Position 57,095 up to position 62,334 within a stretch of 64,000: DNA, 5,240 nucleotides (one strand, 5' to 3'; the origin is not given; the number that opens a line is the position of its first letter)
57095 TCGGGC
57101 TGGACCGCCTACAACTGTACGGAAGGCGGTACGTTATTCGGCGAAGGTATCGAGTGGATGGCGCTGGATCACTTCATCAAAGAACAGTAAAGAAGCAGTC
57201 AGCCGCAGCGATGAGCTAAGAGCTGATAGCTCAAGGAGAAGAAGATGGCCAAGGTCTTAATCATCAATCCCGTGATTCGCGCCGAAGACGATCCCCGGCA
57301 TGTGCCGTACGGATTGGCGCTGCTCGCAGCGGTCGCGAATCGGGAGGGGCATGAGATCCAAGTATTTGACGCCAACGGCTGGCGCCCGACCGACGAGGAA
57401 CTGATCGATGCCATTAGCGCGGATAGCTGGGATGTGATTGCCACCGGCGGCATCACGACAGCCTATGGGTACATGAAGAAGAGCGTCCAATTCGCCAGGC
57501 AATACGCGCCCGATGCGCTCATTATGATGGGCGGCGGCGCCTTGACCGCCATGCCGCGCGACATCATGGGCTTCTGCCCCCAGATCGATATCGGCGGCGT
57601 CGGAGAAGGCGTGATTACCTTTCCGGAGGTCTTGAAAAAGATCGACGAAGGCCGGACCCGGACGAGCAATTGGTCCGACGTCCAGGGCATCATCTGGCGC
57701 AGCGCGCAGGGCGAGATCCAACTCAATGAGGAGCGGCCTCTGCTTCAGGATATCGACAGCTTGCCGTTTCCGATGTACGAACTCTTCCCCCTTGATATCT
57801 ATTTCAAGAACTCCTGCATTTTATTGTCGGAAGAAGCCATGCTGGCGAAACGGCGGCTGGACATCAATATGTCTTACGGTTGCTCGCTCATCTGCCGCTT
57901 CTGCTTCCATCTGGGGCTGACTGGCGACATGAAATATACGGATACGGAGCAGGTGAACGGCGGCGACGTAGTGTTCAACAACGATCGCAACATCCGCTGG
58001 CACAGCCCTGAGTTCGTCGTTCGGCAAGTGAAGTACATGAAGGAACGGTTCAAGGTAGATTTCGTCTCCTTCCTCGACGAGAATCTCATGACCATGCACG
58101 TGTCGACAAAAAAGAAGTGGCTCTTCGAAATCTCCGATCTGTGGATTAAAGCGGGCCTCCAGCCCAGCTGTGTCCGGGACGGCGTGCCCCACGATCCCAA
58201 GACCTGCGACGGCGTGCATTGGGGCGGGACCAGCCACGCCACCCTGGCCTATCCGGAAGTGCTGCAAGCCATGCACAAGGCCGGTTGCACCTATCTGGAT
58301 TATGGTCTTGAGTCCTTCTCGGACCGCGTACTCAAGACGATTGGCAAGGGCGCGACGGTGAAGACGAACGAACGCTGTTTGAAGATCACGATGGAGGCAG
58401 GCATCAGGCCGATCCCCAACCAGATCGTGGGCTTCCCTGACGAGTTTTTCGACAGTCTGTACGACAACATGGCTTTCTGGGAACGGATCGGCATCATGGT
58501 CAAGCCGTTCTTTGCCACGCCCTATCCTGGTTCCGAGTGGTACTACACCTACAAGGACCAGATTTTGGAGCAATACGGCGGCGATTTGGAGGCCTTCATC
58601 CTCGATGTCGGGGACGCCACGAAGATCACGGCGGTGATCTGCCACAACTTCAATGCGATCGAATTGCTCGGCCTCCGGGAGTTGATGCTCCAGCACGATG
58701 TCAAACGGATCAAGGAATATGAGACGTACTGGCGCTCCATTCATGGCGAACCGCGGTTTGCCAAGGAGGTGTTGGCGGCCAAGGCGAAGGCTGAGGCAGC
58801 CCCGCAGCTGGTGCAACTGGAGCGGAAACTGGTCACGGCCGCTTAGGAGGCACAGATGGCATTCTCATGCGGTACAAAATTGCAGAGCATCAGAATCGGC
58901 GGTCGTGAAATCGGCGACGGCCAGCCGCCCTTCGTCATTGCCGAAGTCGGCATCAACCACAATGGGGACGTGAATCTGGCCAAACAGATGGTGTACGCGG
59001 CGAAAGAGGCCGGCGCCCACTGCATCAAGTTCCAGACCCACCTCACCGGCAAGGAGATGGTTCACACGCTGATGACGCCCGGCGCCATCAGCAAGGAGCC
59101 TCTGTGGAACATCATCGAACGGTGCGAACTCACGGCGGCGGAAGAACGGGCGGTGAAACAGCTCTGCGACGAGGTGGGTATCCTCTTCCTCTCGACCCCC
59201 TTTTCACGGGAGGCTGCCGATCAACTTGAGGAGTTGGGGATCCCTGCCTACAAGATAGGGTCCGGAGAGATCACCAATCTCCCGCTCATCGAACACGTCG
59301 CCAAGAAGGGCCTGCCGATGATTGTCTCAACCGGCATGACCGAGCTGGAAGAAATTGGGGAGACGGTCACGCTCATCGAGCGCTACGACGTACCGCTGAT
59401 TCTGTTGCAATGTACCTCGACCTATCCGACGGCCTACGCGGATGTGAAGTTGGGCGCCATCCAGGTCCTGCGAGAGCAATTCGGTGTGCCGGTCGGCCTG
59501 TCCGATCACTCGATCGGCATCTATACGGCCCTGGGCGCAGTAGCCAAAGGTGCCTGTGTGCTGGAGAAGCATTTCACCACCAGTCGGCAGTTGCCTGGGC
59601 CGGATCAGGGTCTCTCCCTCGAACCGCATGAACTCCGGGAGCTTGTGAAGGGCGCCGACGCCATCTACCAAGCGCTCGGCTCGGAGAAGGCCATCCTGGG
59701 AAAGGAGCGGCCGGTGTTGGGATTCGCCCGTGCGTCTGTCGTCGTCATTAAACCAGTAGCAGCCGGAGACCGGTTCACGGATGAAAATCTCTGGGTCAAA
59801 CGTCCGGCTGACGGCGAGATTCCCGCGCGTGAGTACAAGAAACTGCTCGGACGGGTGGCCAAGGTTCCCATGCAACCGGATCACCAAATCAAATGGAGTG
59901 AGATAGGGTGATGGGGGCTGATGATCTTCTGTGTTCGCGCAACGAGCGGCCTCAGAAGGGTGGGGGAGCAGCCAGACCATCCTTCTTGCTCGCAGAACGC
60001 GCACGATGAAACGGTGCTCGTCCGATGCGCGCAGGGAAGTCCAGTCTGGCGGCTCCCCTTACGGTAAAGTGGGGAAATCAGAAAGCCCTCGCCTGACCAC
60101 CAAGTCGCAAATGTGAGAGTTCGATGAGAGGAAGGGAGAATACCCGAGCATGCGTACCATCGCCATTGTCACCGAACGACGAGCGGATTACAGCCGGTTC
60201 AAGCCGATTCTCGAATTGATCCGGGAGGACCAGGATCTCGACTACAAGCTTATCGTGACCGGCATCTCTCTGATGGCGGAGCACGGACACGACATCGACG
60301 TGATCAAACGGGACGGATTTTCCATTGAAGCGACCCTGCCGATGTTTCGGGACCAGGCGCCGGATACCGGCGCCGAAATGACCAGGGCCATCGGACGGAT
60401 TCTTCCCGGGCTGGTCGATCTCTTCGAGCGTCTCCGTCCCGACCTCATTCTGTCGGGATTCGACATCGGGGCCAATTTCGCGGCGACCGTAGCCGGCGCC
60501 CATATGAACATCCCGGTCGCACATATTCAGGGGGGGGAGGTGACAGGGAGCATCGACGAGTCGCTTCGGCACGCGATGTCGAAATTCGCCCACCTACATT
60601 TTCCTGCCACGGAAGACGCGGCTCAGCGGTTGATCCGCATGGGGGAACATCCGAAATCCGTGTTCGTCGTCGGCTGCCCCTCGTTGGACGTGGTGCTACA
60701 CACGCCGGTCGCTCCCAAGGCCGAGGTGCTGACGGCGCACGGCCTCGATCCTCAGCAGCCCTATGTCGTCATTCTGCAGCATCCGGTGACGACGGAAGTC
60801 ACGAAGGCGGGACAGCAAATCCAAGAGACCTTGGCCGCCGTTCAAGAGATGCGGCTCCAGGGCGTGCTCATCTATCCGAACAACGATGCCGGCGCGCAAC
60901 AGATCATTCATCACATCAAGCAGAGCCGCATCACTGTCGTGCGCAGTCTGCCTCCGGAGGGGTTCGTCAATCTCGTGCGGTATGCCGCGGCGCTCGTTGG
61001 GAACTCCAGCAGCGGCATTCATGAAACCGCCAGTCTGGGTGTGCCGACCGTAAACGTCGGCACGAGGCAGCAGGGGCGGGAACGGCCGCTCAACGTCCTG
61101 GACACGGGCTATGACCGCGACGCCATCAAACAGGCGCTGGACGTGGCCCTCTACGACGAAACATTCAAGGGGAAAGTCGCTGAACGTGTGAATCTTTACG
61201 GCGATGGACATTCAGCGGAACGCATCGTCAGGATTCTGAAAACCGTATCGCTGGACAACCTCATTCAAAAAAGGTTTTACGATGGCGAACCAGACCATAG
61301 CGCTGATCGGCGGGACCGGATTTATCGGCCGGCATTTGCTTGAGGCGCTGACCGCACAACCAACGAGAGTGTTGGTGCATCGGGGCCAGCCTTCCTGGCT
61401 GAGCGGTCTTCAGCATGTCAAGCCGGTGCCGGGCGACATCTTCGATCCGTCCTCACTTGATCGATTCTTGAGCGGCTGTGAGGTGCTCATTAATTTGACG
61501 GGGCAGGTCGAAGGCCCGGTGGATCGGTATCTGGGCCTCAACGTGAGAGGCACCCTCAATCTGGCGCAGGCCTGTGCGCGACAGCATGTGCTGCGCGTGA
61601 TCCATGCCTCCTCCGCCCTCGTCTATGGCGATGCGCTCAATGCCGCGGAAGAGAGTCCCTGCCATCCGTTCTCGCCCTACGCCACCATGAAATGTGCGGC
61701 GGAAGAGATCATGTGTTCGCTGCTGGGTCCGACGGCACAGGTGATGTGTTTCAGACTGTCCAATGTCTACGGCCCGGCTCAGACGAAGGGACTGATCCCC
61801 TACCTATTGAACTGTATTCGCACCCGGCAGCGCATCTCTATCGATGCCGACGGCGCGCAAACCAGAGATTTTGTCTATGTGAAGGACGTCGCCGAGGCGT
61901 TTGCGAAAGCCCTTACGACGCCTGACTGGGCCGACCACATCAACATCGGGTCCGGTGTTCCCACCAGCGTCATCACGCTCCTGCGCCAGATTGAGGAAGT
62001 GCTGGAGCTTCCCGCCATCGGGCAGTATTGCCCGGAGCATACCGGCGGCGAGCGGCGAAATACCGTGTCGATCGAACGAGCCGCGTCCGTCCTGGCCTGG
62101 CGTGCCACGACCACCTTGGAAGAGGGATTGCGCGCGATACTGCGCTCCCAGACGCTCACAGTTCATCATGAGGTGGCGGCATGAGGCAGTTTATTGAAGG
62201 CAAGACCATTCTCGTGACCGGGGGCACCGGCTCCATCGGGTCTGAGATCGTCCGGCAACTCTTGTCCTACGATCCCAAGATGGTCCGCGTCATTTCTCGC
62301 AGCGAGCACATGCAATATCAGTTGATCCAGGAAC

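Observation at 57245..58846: B12-binding radical SAM enzyme embedded in a nonulosonic-acid/Maf glycosylation island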

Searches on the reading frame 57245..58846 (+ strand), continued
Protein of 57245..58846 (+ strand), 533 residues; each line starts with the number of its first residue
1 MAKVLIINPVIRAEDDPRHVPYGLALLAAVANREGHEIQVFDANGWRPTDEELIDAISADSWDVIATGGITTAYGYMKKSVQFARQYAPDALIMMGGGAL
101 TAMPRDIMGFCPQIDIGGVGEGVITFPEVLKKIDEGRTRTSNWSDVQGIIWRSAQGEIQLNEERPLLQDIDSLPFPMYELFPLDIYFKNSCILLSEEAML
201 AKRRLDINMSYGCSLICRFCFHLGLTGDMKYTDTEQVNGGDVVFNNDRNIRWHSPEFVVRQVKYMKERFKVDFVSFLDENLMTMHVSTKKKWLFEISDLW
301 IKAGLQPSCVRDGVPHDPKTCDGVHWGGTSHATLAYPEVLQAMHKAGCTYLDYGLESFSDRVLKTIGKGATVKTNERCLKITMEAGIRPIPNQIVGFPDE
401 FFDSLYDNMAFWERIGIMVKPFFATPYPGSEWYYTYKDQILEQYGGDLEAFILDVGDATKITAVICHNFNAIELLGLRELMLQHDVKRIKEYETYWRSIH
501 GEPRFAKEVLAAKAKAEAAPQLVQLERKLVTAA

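Call 69: fold_search(model_id=the predicted structure, library=pdb)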
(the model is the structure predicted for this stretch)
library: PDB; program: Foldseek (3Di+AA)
matches with E <= 10: 1779; with E <= 0.001: 75
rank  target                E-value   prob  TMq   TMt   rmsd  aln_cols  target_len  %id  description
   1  5ul4                  3.2e-20  1.00  0.60  0.45  13.1       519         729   16  Structure of Cobalamin-dependent S-adenosylmethionine radical enzyme OxsB with aqua-cobalamin and S-adenosylmethionine b (released 2017-04-19)
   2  5ul3                  2.5e-19  1.00  0.60  0.45  13.2       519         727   16  Structure of Cobalamin-dependent S-adenosylmethionine radical enzyme OxsB with aqua-cobalamin bound (released 2017-04-19)
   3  6fd2_A                3.6e-19  1.00  0.63  0.73   8.1       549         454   16  Radical SAM 1,2-diol dehydratase AprD4 in complex with its substrate paromamine (released 2018-01-17)
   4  6fd2_B                4.0e-19  1.00  0.62  0.72   8.4       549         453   16  Radical SAM 1,2-diol dehydratase AprD4 in complex with its substrate paromamine (released 2018-01-17)
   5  6wtf_A                6.0e-19  1.00  0.59  0.58   5.8       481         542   16  Structure of radical S-adenosylmethionine methyltransferase, TsrM, from Kitasatospora setae with tryptophan substrate  (released 2020-12-23)
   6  6wte_A                1.2e-18  1.00  0.57  0.54   8.0       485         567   16  Structure of radical S-adenosylmethionine methyltransferase, TsrM, from Kitasatospora setae with cobalamin and [4Fe-4S (released 2020-12-23)
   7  5ul2                  1.5e-18  1.00  0.60  0.45   9.9       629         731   14  Structure of Apo, SeMet-labeled Cobalamin-dependent S-adenosylmethionine radical enzyme OxsB (released 2017-04-19)
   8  6wtf_B                1.5e-18  1.00  0.59  0.59   5.7       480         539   16  Structure of radical S-adenosylmethionine methyltransferase, TsrM, from Kitasatospora setae with tryptophan substrate  (released 2020-12-23)
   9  6wte_B                1.8e-18  1.00  0.59  0.59   5.9       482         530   16  Structure of radical S-adenosylmethionine methyltransferase, TsrM, from Kitasatospora setae with cobalamin and [4Fe-4S (released 2020-12-23)
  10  9ccb                  4.0e-18  1.00  0.54  0.68   9.9       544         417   15  X-ray crystal structure of methyl-coenzyme M reductase glutamine methylase (MgmA) from Methanothermobacter marburgensis  (released 2025-01-01)
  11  9n1b                  1.3e-14  1.00  0.59  0.51   3.9       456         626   13  Crystal structure of CysS from Corallococcus sp. CA054B with 5'-deoxyadenosine, methionine, and pantetheinylated 3-metho (released 2026-01-28)
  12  9n1d                  1.8e-14  1.00  0.58  0.50   4.2       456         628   13  Crystal structure of CysS from Corallococcus sp. CA054B with 5'-deoxyadenosine and methionine bound (released 2026-01-28)
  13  7kdy_A                3.8e-14  1.00  0.59  0.49   4.9       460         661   16  Crystal structure of Streptomyces tokunonesis TokK with hydroxycobalamin, 5'-deoxyadenosine, methionine, and (2R)-pant (released 2022-01-12)
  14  7kdx_B                5.5e-14  1.00  0.58  0.48   5.2       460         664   17  Crystal structure of Streptomyces tokunonesis TokK with hydroxycobalamin, 5'-deoxyadenosine, and methionine (released 2022-01-12)
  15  7kdx_A                5.8e-14  1.00  0.58  0.48   5.3       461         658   17  Crystal structure of Streptomyces tokunonesis TokK with hydroxycobalamin, 5'-deoxyadenosine, and methionine (released 2022-01-12)
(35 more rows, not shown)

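Call 84: search_protein_representatives(protein=window:57245-58846:+)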
Query: 533 residues. Proteins with E-value up to 0.001 (for the whole library): 21484; up to 1e-10: 7820; up to 1e-30: 244. The best 150 are listed.
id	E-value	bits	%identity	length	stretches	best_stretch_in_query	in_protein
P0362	2.3e-201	686.4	57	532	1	1-525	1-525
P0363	1.7e-151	521.7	63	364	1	162-520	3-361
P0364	1.4e-144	499.0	49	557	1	3-512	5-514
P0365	1.7e-131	455.8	84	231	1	55-281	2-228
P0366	7.9e-129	446.9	42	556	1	1-502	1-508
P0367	7.1e-123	427.3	45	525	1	3-484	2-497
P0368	6.9e-119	414.1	56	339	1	2-333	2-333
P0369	3.4e-116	405.3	46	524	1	37-484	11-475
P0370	2.2e-88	313.5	60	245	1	262-502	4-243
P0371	2.0e-84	300.4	61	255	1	1-219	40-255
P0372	5.2e-81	289.1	37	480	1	3-493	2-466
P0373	1.5e-80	287.6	36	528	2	3-450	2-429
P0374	2.4e-80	286.9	57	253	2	343-505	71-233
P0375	2.4e-79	283.6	36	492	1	3-493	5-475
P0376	8.1e-79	281.9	38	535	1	5-496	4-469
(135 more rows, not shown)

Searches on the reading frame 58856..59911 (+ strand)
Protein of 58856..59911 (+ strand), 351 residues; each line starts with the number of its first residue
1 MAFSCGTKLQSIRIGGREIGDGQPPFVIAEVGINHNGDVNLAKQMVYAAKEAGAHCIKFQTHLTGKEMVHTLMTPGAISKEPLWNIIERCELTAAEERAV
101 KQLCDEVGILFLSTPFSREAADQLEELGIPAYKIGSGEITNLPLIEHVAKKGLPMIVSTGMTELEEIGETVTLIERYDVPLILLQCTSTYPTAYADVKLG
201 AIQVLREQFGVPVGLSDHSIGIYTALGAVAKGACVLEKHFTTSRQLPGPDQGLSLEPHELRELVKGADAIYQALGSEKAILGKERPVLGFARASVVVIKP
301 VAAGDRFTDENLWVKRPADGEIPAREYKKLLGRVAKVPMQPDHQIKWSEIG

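Call 6: search_protein_families(library=pfam, proteins=[window:58856-59911:+], max_evalue=0.01)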
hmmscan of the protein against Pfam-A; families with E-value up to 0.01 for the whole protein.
window:58856-59911:+ (351 aa): 2 families
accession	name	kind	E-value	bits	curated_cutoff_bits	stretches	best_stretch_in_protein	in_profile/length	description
PF03102.20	NeuB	-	5.1e-78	262.3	22.1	1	45-278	1-240/241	NeuB family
PF08666.17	SAF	-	1.4e-09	38.8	21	1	293-349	2-61/63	SAF domain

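Call 7: search_protein_families(library=ncbifam, proteins=[window:58856-59911:+], max_evalue=0.01)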
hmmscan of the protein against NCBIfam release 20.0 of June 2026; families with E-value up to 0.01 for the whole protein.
window:58856-59911:+ (351 aa): 2 families
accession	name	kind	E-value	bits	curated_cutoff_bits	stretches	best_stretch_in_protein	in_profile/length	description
TIGR03569.1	NeuB_NnaB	equivalog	6.5e-108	360.7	399.65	1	25-345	1-329/329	N-acetylneuraminate synthase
TIGR03586.1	PseI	equivalog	2.1e-78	263.8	340.25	1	24-339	1-321/327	pseudaminic acid synthase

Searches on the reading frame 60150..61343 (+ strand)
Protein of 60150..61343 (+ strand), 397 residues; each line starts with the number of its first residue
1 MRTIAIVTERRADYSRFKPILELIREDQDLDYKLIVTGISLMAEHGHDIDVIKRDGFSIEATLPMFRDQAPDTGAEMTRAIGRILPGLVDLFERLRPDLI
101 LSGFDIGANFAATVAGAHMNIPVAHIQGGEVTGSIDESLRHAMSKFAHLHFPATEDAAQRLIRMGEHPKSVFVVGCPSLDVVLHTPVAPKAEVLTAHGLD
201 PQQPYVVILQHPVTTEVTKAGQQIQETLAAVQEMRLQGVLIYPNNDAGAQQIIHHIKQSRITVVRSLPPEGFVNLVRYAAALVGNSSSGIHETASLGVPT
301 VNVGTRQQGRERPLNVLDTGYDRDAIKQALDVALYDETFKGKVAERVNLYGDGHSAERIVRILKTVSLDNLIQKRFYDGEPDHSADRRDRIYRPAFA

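Call 6: search_protein_families(library=pfam, proteins=[window:60150-61343:+], max_evalue=0.01)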
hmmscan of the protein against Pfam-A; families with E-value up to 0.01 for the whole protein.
window:60150-61343:+ (397 aa): 3 families
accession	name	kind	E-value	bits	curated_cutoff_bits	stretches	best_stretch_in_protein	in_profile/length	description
PF02350.25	Epimerase_2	-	2.8e-71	240.6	30.6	1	24-364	3-347/347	UDP-N-acetylglucosamine 2-epimerase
PF25215.1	HVO_B0008_C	-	0.00015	22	27.4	1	218-246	21-49/51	HVO_B0008 C-terminal domain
PF13579.12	Glyco_trans_4_4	-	0.0061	17.3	29.7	0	43-175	15-156/158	Glycosyl transferase 4-like domain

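Call 7: search_protein_families(library=ncbifam, proteins=[window:60150-61343:+], max_evalue=0.01)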
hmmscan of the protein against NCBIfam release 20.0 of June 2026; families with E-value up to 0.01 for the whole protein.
window:60150-61343:+ (397 aa): 3 families
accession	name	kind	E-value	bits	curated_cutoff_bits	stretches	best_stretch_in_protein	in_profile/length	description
TIGR03568.1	NeuC_NnaA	equivalog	1.6e-111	372.7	235.9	1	3-363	2-365/365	UDP-N-acetylglucosamine 2-epimerase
TIGR00236.1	wecB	equivalog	6.5e-29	101.2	210.15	1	4-365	3-364/366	non-hydrolyzing UDP-N-acetylglucosamine 2-epimerase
NF010134.0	PRK13608.1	equivalog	0.00013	21.2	557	1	88-259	96-255/391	diglucosyl diacylglycerol synthase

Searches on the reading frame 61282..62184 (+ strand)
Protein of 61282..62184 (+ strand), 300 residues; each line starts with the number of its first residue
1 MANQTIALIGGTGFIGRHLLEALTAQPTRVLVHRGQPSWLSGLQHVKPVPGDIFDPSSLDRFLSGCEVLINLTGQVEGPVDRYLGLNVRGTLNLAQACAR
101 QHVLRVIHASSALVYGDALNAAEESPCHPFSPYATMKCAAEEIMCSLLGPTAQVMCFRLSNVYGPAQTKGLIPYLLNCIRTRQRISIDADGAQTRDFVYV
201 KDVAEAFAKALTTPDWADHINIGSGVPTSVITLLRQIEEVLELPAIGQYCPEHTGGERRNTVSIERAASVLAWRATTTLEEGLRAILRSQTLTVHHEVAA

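Call 6: search_protein_families(library=pfam, proteins=[window:61282-62184:+], max_evalue=0.01)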
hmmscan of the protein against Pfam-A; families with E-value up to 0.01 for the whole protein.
window:61282-62184:+ (300 aa): 7 families
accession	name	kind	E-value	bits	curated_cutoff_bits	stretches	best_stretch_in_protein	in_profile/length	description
PF01370.27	Epimerase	-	8.6e-43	146.9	20.9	1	7-223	2-240/240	NAD dependent epimerase/dehydratase family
PF16363.11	GDP_Man_Dehyd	-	9e-26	91.5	27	1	9-284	3-330/332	GDP-mannose 4,6 dehydratase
PF01073.25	3Beta_HSD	-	2.4e-21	76.5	22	1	8-210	2-228/280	3-beta hydroxysteroid dehydrogenase/isomerase family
PF04321.23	RmlD_sub_bind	-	1.7e-13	50.8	27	1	5-216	2-202/287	RmlD substrate binding domain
PF13460.12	NAD_binding_10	-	2e-11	44.5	27.2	1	10-143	1-130/184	NAD(P)H-binding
PF07993.18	NAD_binding_4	-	1e-10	41.7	20.1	1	44-167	61-212/258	Male sterility protein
PF05368.20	NmrA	-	7.1e-06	26.3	27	1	3-111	2-107/298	NmrA-like family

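Call 7: search_protein_families(library=ncbifam, proteins=[window:61282-62184:+], max_evalue=0.01)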
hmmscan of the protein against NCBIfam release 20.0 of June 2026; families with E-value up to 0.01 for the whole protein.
window:61282-62184:+ (300 aa): 26 families (the best 25 are shown)
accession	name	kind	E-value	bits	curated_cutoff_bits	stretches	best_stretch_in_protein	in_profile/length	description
TIGR04180.1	EDH_00030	hypoth_equivalog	9.5e-31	106.9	475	1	8-242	3-257/297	NAD-dependent 4,6-dehydratase LegB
TIGR01181.1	dTDP_gluc_dehyt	equivalog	1.5e-28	99.9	365.1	1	8-286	4-307/321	dTDP-glucose 4,6-dehydratase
TIGR01179.1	galE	equivalog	4.4e-26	91.5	262.3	1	6-282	2-317/332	UDP-glucose 4-epimerase GalE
TIGR02197.1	heptose_epim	equivalog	5.7e-18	65.1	274.6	1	86-242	90-261/316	ADP-glyceromanno-heptose 6-epimerase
NF042422.1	oxyalk_red_OleD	equivalog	1e-15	57.9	580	1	6-212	3-216/329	2-alkyl-3-oxoalkanoate reductase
NF007956.0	PRK10675.1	subfamily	1.1e-13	51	394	1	73-285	87-324/338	UDP-glucose 4-epimerase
TIGR01214.1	rmlD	equivalog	1.7e-12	47.1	224.05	1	5-213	1-199/285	dTDP-4-dehydrorhamnose reductase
NF042423.1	oxyalk_red_Shew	equivalog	2.4e-12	46.6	580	1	6-210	11-220/331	2-alkyl-3-oxoalkanoate reductase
TIGR03466.1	HpnA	hypoth_equivalog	9.2e-12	44.5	367.65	1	8-215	5-221/327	hopanoid-associated sugar epimerase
NF007582.0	PRK10217.1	equivalog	1.5e-11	44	698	1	96-243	119-272/355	dTDP-glucose 4,6-dehydratase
NF047922.1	GDPFucSynFcl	equivalog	4.2e-11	42.9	500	1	181-287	193-298/308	GDP-L-fucose synthase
NF007490.0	PRK10084.1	subfamily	9.1e-11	41.3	649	1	122-286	156-330/361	dTDP-glucose 4,6-dehydratase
NF011728.1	PRK15181.1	equivalog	1.1e-10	41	760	1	86-243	116-284/348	Vi polysaccharide biosynthesis UDP-N-acetylglucosaminuronic acid C-4 epimerase TviC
TIGR01777.1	yfcH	hypoth_equivalog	3.9e-09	36.5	207.35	1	6-248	1-248/292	TIGR01777 family oxidoreductase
NF052578.1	StrlDmthSdmBMthl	equivalog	2e-08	34.4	600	1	7-207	4-212/328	sterol demethylase protein SdmB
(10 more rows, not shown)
